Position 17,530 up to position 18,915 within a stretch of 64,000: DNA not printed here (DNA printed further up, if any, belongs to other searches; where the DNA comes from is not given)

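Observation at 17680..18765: FkbH-type glyceryl-ACP loader outside a PKS/NRPS context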

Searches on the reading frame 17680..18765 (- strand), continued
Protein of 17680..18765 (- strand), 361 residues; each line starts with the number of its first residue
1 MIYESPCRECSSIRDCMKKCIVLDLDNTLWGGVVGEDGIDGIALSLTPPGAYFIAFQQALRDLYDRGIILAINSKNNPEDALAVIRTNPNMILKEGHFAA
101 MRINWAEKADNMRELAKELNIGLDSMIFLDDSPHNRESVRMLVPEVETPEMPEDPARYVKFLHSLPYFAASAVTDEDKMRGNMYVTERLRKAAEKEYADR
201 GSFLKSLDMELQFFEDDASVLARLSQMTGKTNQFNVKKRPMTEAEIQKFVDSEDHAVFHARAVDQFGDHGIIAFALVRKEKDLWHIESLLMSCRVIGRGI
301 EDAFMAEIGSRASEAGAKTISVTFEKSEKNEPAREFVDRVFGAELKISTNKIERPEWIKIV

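Call 58: predict_structure(alignment_id=A1)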
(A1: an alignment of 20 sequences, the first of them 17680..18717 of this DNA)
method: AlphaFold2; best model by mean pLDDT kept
length: 345 residues; sequences in the alignment: 20
mean_pLDDT: 86.9   pTM: 0.83
mean pLDDT of the five models: 86.9, 85.8, 83.0, 76.4, 62.5
residues with pLDDT >= 90: 172; 70-90: 139; 50-70: 33; < 50: 1
segments of 3 or more residues with pLDDT < 50: none
pLDDT, mean of each block of 10 residues (from residue 1): 81 65 70 86 87 88 84 88 81 88 92 90 93 90 86 58 68 88 90 93 88 84 93 97 91 89 97 87 92 97 95 88 95 93 92
secondary structure, 60 per line:
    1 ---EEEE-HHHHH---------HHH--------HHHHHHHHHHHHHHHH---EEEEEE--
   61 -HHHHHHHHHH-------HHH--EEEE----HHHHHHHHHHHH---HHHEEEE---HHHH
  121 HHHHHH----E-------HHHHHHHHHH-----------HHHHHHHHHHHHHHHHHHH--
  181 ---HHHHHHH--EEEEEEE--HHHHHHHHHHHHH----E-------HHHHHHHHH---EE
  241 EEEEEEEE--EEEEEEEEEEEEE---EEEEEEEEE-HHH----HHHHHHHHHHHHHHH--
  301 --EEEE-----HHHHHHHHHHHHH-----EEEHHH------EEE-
elements in order: E4-7 H9-13 H34-49 E53-58 H62-71 E84-87 H92-103 E110-113 H117-126 H139-148 H160-178 H184-190 E193-199 H202-214 H227-235 E239-248 E251-263 E267-275 H284-298 E303-306 H312-324 E330-332 E342-344

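Call 60: fold_search(model_id=the predicted structure, library=pdb)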
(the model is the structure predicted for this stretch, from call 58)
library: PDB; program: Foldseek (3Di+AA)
matches with E <= 10: 1464; with E <= 0.001: 98
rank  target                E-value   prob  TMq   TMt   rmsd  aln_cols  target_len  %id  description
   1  3slr                  2.8e-15  1.00  0.43  0.39   1.5       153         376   48  Crystal structure of N-terminal part of the protein BF1531 from Bacteroides fragilis containing phosphatase domain compl (released 2011-07-20)
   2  1u7p_C                1.6e-06  1.00  0.30  0.59   6.3       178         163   20  X-ray Crystal Structure of the Hypothetical Phosphotyrosine Phosphatase MDP-1 of the Haloacid Dehalogenase Superfamily (released 2004-10-19)
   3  1u7p_A                2.7e-06  1.00  0.30  0.59   6.3       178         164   20  X-ray Crystal Structure of the Hypothetical Phosphotyrosine Phosphatase MDP-1 of the Haloacid Dehalogenase Superfamily (released 2004-10-19)
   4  1u7p_B                4.2e-06  1.00  0.30  0.60   9.9       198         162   19  X-ray Crystal Structure of the Hypothetical Phosphotyrosine Phosphatase MDP-1 of the Haloacid Dehalogenase Superfamily (released 2004-10-19)
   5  1u7p_D                6.7e-06  1.00  0.29  0.60  10.6       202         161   19  X-ray Crystal Structure of the Hypothetical Phosphotyrosine Phosphatase MDP-1 of the Haloacid Dehalogenase Superfamily (released 2004-10-19)
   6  1u7o                  1.2e-05  1.00  0.31  0.63  10.6       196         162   18  Magnesium Dependent Phosphatase 1 (MDP-1) (released 2004-10-26)
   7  2wm8                  2.1e-05  1.00  0.31  0.58   5.6       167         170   21  Crystal structure of human magnesium-dependent phosphatase 1 of the haloacid dehalogenase superfamily (MGC5987) (released 2009-07-28)
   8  8osp_A                6.7e-05  1.00  0.31  0.59   3.8       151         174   15  GCN5-related N-Acetyltransferase from Lactobacillus curiae (released 2023-07-05)
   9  5hmn_B                7.2e-05  1.00  0.30  0.59   3.8       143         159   15  Crystal structure of an aminoglycoside acetyltransferase HMB0005 from an uncultured soil metagenomic sample, unknown a (released 2016-02-17)
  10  9mto_A                8.0e-05  1.00  0.31  0.68   2.6       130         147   12  Crystal structure of acetyltransferase CBU0801 from Coxiella burnetii (released 2025-01-22)
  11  5hmn_A                8.5e-05  1.00  0.30  0.63   3.7       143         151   15  Crystal structure of an aminoglycoside acetyltransferase HMB0005 from an uncultured soil metagenomic sample, unknown a (released 2016-02-17)
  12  1m1d_A                1.0e-04  1.00  0.25  0.48   3.5       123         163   12  TETRAHYMENA GCN5 WITH BOUND BISUBSTRATE ANALOG INHIBITOR (released 2002-10-30)
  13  5u08_B                1.1e-04  1.00  0.28  0.60   4.5       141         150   16  Crystal structure of an aminoglycoside acetyltransferase meta-AAC0020 from an uncultured soil metagenomic sample in co (released 2017-02-08)
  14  6b3b                  1.3e-04  0.93  0.21  0.12  18.2       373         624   12  AprA Methyltransferase 1 - GNAT in complex with Mn2+ , SAM, and Malonate (released 2017-11-15)
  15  5hmn_D                1.5e-04  1.00  0.30  0.62   3.7       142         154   15  Crystal structure of an aminoglycoside acetyltransferase HMB0005 from an uncultured soil metagenomic sample, unknown a (released 2016-02-17)
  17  7n1l_B                1.8e-04  1.00  0.31  0.70   3.3       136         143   11  Crystal Structure of Ribosomal-protein-alanine N-acetyltransferase from Brucella melitensis biovar Abortus 2308 (released 2021-06-16)
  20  7n1l_A                2.1e-04  1.00  0.31  0.70   3.3       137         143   10  Crystal Structure of Ribosomal-protein-alanine N-acetyltransferase from Brucella melitensis biovar Abortus 2308 (released 2021-06-16)
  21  5hmn_C                2.3e-04  1.00  0.30  0.63   3.6       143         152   15  Crystal structure of an aminoglycoside acetyltransferase HMB0005 from an uncultured soil metagenomic sample, unknown a (released 2016-02-17)
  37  7n1l_C                4.0e-04  1.00  0.30  0.71   2.9       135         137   10  Crystal Structure of Ribosomal-protein-alanine N-acetyltransferase from Brucella melitensis biovar Abortus 2308 (released 2021-06-16)
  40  9mto_B                4.3e-04  1.00  0.30  0.67   2.9       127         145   12  Crystal structure of acetyltransferase CBU0801 from Coxiella burnetii (released 2025-01-22)
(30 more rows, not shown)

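Call 67: find_encoding_contigs(protein=P0001, flank=5000, max_places=4)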
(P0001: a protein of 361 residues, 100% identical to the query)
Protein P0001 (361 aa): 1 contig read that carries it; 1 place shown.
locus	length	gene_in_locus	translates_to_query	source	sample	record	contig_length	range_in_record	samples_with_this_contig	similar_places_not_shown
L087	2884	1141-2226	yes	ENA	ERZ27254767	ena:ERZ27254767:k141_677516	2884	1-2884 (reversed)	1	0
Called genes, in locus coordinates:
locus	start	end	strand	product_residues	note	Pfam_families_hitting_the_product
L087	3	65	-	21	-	?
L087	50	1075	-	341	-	PF07507:WavE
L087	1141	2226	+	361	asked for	PF03031:NIF (faint), PF12689:Acid_PPase (faint)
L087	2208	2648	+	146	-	PF01575:MaoC_dehydratas, PF13452:FAS1_DH_region (weak)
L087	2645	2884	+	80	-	?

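Call 73: search_protein_families(library=pfam, proteins=[L009:5085-5588:+, L011:11700-12335:+, L015:11813-12394:+, L016:11795-13294:+, L023:3097-3495:+], max_evalue=0.001)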
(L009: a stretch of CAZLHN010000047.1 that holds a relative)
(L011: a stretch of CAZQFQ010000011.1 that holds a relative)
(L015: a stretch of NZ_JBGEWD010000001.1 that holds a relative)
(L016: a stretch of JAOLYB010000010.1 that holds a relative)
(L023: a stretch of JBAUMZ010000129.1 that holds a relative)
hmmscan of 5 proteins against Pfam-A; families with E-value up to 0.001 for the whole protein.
L009:5085-5588:+ (168 aa): 5 families
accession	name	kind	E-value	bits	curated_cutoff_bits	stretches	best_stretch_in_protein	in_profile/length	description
PF13561.12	adh_short_C2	-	1.7e-13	51.1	27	1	58-167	8-116/236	Enoyl-(Acyl carrier protein) reductase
PF00106.31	adh_short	-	9.8e-13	48.5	26.6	1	47-167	1-120/195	short chain dehydrogenase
PF08659.16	KR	-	2.8e-08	34.3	22.6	1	50-150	4-107/180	KR domain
PF01370.27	Epimerase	-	1.3e-05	25.2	20.9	1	50-118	2-64/240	NAD dependent epimerase/dehydratase family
PF03807.23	F420_oxidored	-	0.00099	20.1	21.6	0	48-87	2-40/94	NADP oxidoreductase coenzyme F420-dependent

L011:11700-12335:+ (212 aa): 2 families
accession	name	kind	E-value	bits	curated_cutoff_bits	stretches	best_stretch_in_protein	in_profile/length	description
PF13419.12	HAD_2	-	1.5e-32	113.6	23.8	1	16-195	1-176/178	Haloacid dehalogenase-like hydrolase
PF00702.32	Hydrolase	-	3.5e-23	83.4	26.4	1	13-191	1-191/191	haloacid dehalogenase-like hydrolase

L015:11813-12394:+ (194 aa): 4 families
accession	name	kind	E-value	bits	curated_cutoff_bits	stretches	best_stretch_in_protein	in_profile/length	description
PF13302.13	Acetyltransf_3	-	1.3e-09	39.3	25.4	1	34-146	24-138/138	Acetyltransferase (GNAT) domain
PF00583.31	Acetyltransf_1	-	6.3e-09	36.6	20.7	1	26-145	5-116/116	Acetyltransferase (GNAT) family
PF13420.13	Acetyltransf_4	-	6.4e-06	26.7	24.3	1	23-163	10-151/155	Acetyltransferase (GNAT) domain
PF13523.12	Acetyltransf_8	-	0.00035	20.7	27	0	25-148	9-140/145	Acetyltransferase (GNAT) domain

L016:11795-13294:+ (500 aa): 0 families

L023:3097-3495:+ (133 aa): 0 families
